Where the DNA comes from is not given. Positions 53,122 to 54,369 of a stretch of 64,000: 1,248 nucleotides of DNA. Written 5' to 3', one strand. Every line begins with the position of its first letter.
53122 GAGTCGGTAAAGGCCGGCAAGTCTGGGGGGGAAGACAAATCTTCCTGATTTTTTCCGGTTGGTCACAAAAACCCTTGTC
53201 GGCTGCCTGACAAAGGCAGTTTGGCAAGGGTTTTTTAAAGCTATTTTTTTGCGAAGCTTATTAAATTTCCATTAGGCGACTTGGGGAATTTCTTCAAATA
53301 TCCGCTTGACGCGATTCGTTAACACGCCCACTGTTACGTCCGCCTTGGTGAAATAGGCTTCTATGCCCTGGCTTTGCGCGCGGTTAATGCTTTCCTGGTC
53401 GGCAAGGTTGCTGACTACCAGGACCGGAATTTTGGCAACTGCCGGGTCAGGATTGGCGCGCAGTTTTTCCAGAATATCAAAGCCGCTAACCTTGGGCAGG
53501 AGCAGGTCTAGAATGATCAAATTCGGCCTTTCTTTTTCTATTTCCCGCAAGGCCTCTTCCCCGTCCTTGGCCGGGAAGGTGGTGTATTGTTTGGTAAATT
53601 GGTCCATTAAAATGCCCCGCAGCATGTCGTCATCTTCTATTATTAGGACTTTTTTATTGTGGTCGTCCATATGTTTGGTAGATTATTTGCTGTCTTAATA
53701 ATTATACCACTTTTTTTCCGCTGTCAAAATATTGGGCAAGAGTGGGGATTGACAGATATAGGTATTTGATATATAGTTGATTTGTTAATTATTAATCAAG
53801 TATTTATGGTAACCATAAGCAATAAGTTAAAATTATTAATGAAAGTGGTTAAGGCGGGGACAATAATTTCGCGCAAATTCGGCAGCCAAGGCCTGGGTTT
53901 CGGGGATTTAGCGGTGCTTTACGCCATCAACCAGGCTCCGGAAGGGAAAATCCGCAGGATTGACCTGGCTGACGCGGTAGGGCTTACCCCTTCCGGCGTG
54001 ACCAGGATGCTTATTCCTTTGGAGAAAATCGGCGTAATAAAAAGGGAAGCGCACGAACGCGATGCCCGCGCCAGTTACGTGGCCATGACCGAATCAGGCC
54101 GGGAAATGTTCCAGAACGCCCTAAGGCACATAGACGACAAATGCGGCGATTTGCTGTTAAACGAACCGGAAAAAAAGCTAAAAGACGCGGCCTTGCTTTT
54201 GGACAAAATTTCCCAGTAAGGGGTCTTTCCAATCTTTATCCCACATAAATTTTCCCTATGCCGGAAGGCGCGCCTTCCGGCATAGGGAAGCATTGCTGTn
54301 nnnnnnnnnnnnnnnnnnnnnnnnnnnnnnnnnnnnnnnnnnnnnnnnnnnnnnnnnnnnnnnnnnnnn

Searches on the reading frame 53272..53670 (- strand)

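Call 4: search_protein_families(library=pfam, proteins=[window:53272-53670:-], max_evalue=0.01)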
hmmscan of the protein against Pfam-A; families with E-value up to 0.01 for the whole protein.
window:53272-53670:- (132 aa): 1 family
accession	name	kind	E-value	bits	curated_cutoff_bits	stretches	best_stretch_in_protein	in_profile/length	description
PF00072.30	Response_reg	-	5.2e-18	65.7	30.2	1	8-110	1-100/111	Response regulator receiver domain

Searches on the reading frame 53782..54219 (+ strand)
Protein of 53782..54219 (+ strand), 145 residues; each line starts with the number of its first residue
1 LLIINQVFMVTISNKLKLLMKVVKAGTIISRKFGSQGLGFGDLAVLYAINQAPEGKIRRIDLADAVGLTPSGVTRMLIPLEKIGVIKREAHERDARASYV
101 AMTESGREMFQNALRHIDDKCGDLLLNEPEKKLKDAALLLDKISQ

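Call 4: search_protein_families(library=pfam, proteins=[window:53782-54219:+], max_evalue=0.01)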
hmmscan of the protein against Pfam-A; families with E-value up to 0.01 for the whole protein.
window:53782-54219:+ (145 aa): 10 families
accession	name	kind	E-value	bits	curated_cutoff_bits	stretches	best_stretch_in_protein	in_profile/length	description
PF01047.28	MarR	-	5.4e-08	33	24.6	1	43-97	6-58/59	MarR family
PF12802.13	MarR_2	-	7.8e-06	26.4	27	1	37-97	2-61/61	MarR family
PF22381.2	Staph_reg_Sar_Rot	-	1.2e-05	25.7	27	1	37-112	11-84/85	Transcriptional regulator SarA/Rot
PF13412.12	HTH_24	-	6.4e-05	22.9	21.9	1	42-87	5-48/48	Winged helix-turn-helix DNA-binding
PF13545.12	HTH_Crp_2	-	0.00033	21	27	1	57-88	23-55/70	Crp-like helix-turn-helix domain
PF00325.26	Crp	-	0.003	17.7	21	1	61-86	7-32/32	Bacterial regulatory proteins, crp family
PF09339.16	HTH_IclR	-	0.0046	17.1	22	1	43-89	6-51/52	IclR helix-turn-helix domain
PF01325.25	Fe_dep_repress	-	0.005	17.5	26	1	45-87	12-53/60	Iron dependent repressor, N-terminal DNA binding domain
PF13601.12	HTH_34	-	0.0059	17.2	27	0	57-115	15-74/80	Winged helix DNA-binding domain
PF13463.12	HTH_27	-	0.0079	16.9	22.2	0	42-106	5-68/68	Winged helix DNA-binding domain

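Call 79: find_related_loci(query=window:53782-54219:+, collection=metagenome_contigs, flank=10000)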
Query window:53782-54219:+ (145 aa) in metagenome_contigs; peptide patterns used: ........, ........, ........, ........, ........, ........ (x = any residue, [..] = any of these).
190 stretches matched a pattern; 4 encode a relative of the query (tblastn E <= 1e-3); 4 distinct loci.
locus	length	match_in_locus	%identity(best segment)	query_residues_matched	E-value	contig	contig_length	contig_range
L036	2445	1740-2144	67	8-143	5e-58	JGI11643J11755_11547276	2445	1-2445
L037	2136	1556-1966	64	8-145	1e-57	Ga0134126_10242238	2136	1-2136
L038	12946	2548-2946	59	12-144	8e-52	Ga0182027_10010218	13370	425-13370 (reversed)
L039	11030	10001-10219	36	34-106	5e-11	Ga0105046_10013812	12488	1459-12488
